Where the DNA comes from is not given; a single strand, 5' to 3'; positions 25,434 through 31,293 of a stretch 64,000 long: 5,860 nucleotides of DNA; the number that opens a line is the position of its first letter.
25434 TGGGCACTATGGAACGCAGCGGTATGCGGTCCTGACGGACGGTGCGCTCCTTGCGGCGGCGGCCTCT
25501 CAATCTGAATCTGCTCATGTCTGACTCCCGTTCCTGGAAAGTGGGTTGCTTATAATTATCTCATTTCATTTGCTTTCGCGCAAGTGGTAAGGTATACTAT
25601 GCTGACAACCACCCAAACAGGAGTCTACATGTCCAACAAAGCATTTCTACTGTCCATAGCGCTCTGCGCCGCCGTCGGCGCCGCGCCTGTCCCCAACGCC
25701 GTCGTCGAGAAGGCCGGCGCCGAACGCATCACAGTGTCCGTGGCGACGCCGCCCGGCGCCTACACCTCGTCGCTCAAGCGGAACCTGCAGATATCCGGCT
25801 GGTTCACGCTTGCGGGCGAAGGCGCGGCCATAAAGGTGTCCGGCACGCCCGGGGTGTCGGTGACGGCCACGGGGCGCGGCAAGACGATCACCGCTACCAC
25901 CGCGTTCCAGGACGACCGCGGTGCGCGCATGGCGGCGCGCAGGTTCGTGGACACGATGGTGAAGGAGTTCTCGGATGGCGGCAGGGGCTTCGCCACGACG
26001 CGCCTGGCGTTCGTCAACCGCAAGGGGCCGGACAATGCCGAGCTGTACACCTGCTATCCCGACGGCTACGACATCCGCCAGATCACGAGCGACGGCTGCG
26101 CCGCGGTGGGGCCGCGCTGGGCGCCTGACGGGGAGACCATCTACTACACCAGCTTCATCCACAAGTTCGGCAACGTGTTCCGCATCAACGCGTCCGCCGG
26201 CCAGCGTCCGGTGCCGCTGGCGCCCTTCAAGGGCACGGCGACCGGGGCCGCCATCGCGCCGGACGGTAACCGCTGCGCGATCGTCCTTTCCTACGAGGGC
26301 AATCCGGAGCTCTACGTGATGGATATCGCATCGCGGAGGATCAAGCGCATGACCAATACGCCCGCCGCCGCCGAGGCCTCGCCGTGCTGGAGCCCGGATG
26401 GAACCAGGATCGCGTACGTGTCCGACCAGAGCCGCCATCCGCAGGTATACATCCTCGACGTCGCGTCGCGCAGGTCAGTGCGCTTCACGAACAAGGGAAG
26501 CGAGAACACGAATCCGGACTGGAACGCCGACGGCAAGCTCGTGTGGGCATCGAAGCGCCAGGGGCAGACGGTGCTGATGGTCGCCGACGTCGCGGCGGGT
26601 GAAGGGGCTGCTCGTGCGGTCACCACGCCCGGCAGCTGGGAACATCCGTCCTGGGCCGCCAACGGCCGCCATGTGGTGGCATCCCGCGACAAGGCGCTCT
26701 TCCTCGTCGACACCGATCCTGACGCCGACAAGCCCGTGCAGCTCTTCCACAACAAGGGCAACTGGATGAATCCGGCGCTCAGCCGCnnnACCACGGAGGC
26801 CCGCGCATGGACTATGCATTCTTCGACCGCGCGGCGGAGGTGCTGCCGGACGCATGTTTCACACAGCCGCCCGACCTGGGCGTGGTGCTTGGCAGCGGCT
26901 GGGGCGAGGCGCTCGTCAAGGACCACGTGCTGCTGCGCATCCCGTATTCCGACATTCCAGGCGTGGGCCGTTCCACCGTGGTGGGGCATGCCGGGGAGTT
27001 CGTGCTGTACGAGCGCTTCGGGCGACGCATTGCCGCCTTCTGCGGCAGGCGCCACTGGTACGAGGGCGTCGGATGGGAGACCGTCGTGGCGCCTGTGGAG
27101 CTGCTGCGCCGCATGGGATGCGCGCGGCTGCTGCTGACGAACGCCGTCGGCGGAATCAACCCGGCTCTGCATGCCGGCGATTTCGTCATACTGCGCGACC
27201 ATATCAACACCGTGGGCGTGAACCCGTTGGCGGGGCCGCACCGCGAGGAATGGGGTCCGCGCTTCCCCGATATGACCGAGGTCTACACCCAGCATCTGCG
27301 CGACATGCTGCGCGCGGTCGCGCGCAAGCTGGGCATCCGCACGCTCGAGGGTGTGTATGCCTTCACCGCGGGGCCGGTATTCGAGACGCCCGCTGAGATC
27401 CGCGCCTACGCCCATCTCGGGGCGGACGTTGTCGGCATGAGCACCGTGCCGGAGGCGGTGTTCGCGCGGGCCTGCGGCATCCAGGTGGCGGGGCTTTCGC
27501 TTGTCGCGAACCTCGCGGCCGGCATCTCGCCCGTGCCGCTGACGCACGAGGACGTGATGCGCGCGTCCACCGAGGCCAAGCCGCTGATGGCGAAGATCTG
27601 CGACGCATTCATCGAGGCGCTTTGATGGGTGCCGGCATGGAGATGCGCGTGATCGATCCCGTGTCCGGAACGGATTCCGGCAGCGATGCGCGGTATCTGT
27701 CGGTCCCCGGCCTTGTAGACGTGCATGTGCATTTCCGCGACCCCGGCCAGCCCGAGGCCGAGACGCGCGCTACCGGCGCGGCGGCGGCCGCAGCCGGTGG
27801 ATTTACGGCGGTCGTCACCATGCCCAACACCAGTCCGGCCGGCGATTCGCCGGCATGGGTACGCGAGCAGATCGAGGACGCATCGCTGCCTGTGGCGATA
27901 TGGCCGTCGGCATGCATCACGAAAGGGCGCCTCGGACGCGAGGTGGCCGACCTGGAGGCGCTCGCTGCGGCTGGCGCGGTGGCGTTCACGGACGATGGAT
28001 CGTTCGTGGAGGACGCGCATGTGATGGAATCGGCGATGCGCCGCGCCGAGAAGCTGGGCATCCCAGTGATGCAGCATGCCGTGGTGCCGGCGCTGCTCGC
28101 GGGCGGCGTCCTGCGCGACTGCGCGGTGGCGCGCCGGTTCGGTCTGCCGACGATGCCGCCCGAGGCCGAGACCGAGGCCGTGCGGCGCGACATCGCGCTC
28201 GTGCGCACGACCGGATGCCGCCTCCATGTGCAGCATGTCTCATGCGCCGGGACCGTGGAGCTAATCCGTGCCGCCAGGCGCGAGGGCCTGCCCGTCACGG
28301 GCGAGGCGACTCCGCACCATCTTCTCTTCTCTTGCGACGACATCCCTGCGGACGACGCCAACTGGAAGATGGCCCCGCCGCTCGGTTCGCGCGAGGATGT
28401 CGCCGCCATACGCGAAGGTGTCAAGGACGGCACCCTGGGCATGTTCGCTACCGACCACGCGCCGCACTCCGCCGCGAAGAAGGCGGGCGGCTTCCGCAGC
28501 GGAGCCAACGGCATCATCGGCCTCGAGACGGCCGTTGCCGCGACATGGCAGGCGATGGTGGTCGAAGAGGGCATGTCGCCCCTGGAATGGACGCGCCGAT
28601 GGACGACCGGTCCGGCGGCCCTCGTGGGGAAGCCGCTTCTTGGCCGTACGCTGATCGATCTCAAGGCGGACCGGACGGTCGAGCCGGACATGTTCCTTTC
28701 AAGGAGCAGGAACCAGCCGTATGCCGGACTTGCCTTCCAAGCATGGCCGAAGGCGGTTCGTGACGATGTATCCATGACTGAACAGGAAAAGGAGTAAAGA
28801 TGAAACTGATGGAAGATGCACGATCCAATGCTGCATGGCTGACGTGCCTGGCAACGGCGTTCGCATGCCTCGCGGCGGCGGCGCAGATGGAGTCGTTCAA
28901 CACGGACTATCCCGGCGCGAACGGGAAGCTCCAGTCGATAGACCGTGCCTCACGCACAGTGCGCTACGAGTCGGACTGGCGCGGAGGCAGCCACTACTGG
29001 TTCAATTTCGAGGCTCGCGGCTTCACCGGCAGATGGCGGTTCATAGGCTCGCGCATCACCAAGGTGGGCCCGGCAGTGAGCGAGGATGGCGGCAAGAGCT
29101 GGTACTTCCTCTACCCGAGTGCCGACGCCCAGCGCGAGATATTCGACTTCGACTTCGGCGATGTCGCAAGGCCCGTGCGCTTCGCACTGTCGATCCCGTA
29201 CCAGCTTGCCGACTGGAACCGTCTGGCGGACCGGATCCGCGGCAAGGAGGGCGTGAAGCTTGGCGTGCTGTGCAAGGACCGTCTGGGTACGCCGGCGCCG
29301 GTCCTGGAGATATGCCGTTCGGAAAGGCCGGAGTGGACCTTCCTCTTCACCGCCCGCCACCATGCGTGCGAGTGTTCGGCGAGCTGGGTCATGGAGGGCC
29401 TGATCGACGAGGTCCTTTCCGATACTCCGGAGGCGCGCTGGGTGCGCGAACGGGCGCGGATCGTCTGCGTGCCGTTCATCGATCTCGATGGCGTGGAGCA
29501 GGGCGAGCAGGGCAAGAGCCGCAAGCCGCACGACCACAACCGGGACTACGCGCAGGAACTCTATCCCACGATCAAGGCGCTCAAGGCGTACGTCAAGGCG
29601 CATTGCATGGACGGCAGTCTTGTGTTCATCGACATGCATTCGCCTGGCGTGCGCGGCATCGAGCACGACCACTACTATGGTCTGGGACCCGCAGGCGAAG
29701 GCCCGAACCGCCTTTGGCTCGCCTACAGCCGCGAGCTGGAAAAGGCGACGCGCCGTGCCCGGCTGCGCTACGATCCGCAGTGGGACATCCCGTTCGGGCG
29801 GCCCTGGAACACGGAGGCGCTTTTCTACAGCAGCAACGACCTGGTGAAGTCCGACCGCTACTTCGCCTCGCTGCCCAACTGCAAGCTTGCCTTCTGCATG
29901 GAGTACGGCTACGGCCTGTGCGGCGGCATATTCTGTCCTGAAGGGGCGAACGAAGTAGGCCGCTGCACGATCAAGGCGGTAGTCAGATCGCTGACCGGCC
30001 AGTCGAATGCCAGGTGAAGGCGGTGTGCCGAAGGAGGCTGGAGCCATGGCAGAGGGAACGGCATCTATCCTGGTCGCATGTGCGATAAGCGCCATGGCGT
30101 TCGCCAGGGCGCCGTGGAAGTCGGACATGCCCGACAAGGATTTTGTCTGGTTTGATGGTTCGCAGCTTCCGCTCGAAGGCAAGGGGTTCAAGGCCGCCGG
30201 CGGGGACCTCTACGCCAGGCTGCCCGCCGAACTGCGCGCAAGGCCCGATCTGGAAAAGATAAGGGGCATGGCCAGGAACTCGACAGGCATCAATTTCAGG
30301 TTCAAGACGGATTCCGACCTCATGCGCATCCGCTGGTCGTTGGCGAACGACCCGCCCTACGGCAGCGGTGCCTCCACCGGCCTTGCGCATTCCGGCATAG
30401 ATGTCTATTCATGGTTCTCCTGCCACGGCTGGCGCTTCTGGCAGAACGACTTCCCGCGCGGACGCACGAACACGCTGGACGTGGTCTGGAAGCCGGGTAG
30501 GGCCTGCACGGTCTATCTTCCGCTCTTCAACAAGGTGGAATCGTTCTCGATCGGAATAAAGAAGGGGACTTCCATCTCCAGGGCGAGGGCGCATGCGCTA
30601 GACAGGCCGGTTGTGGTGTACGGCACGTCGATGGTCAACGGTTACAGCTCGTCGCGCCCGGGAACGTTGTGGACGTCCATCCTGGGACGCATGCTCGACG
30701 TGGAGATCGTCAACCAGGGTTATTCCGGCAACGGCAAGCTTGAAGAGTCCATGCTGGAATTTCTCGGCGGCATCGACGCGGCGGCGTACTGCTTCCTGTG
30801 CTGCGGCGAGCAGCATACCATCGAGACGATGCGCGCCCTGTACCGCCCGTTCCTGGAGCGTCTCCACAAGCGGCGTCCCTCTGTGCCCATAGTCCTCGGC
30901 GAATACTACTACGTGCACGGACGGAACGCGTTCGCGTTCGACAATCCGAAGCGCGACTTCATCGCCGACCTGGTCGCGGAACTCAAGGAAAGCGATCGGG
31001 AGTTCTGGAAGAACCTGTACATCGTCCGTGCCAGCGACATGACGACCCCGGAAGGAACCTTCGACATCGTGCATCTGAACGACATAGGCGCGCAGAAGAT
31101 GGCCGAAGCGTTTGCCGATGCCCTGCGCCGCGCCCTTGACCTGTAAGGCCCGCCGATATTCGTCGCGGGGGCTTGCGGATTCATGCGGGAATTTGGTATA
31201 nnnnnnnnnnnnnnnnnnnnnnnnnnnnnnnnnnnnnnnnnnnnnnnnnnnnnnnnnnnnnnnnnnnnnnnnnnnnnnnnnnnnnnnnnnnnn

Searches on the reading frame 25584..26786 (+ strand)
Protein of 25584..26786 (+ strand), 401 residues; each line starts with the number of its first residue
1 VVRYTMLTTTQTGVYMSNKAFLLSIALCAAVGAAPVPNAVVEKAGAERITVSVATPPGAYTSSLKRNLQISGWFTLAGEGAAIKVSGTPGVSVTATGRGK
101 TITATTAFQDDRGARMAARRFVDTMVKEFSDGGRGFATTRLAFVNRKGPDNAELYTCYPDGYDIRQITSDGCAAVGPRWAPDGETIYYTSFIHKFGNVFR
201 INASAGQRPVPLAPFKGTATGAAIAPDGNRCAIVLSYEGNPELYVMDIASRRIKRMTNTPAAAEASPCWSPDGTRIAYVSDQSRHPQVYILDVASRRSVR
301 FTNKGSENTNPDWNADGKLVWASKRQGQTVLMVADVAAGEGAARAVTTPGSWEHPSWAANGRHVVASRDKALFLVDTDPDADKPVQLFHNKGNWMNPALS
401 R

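Call 26: search_protein_families(library=pfam, proteins=[window:25584-26786:+], max_evalue=0.01)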
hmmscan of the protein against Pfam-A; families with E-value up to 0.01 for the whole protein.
window:25584-26786:+ (401 aa): 7 families
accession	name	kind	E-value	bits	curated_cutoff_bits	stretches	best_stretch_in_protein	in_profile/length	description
PF07676.18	PD40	-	1.9e-26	91.8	20.9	3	254-290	2-38/38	WD40-like Beta Propeller Repeat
PF00930.27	DPPIV_N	-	5.2e-09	35.7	22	1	241-313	23-93/354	Dipeptidyl peptidase IV (DPP IV) N-terminal region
PF25174.1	Beta-prop_THOC3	-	1.9e-06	27.5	305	1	240-332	68-156/272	THOC3 beta-propeller domain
PF10647.15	Gmad1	-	4.1e-06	27.3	20.5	1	264-350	25-108/251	Lipoprotein LpqB beta-propeller domain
PF08450.18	SGL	-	0.00014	22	26.3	0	131-206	95-168/246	SMP-30/Gluconolactonase/LRE-like region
PF25460.1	Beta-prop_Aladin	-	0.00064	19.4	171.1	0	312-375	117-179/340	Aladin seven-bladed propeller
PF02239.22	Cytochrom_D1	-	0.007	15.4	25.5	0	238-332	12-104/368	Cytochrome D1 heme domain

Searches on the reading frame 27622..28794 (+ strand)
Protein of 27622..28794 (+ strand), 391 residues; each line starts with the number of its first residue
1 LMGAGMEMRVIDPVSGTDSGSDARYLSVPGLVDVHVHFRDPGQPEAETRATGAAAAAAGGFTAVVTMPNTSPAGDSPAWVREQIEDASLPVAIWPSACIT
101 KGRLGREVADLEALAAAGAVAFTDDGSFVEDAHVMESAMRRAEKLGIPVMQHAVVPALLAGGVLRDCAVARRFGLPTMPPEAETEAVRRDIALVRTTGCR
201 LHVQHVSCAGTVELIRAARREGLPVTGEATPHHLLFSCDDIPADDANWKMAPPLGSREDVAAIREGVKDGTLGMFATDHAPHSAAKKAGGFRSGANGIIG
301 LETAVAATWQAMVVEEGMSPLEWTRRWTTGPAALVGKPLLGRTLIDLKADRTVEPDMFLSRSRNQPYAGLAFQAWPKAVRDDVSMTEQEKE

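Call 26: search_protein_families(library=pfam, proteins=[window:27622-28794:+], max_evalue=0.01)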
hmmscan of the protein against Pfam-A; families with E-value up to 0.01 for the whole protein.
window:27622-28794:+ (391 aa): 3 families
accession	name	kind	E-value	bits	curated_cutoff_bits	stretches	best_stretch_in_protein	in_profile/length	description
PF01979.26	Amidohydro_1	-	9.4e-19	68.3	25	1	28-342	3-306/345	Amidohydrolase family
PF12890.13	DHOase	-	6.8e-09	36.4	21.2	1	26-207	3-138/142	Dihydro-orotase-like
PF19799.5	DUF6282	-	0.0066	16.6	26.8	0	30-87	1-56/196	Family of unknown function (DUF6282)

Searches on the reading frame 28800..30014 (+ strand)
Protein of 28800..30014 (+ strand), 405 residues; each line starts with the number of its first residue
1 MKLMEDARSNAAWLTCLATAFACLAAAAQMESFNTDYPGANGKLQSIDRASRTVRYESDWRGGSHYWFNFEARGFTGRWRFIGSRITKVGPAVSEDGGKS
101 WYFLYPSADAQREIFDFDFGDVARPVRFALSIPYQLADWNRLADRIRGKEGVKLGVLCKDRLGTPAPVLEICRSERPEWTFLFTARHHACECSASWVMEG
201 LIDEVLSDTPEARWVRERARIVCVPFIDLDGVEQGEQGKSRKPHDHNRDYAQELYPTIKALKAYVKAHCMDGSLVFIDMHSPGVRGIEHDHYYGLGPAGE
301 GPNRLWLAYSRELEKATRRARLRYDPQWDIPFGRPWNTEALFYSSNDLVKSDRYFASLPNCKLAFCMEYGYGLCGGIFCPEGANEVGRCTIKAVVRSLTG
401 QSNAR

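Call 26: search_protein_families(library=pfam, proteins=[window:28800-30014:+], max_evalue=0.01)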
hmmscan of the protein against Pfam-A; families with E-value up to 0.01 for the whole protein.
window:28800-30014:+ (405 aa): 1 family
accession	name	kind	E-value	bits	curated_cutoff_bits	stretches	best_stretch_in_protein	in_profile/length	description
PF00246.29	Peptidase_M14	-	0.00016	21.8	21.6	1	165-249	29-132/286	Zinc carboxypeptidase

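Call 65: search_protein_families(library=ncbifam, proteins=[window:28800-30014:+], max_evalue=0.001)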
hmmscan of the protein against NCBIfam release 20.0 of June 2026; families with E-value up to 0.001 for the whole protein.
window:28800-30014:+ (405 aa): 0 families

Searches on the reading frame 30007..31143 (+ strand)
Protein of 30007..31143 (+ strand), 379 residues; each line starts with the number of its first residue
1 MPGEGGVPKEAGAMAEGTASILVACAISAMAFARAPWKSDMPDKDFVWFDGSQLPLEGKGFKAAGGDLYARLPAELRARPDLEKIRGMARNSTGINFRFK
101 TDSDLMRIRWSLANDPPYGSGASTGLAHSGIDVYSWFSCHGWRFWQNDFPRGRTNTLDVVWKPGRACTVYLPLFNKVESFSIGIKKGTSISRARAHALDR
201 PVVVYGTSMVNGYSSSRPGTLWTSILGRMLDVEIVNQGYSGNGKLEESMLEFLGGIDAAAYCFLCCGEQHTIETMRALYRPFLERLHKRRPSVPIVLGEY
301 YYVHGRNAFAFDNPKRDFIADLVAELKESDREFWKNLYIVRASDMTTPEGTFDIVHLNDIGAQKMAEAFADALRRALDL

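Call 48: search_protein_families(library=pfam, proteins=[window:30007-31143:+], max_evalue=0.001)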
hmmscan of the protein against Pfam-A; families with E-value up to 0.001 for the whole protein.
window:30007-31143:+ (379 aa): 3 families
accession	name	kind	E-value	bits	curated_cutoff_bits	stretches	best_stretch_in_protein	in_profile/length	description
PF14606.12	Lipase_GDSL_3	-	1.1e-30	107.7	27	1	200-373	2-177/178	GDSL-like Lipase/Acylhydrolase family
PF14607.12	GxDLY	-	5.2e-23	81.9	27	1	47-190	2-146/146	N-terminus of Esterase_SGNH_hydro-type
PF13472.12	Lipase_GDSL_2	-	5.4e-06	27.5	32.9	1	205-363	2-177/178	GDSL-like Lipase/Acylhydrolase family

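Call 65: search_protein_families(library=ncbifam, proteins=[window:30007-31143:+], max_evalue=0.001)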
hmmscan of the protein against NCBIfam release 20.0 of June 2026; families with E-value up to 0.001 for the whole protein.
window:30007-31143:+ (379 aa): 0 families
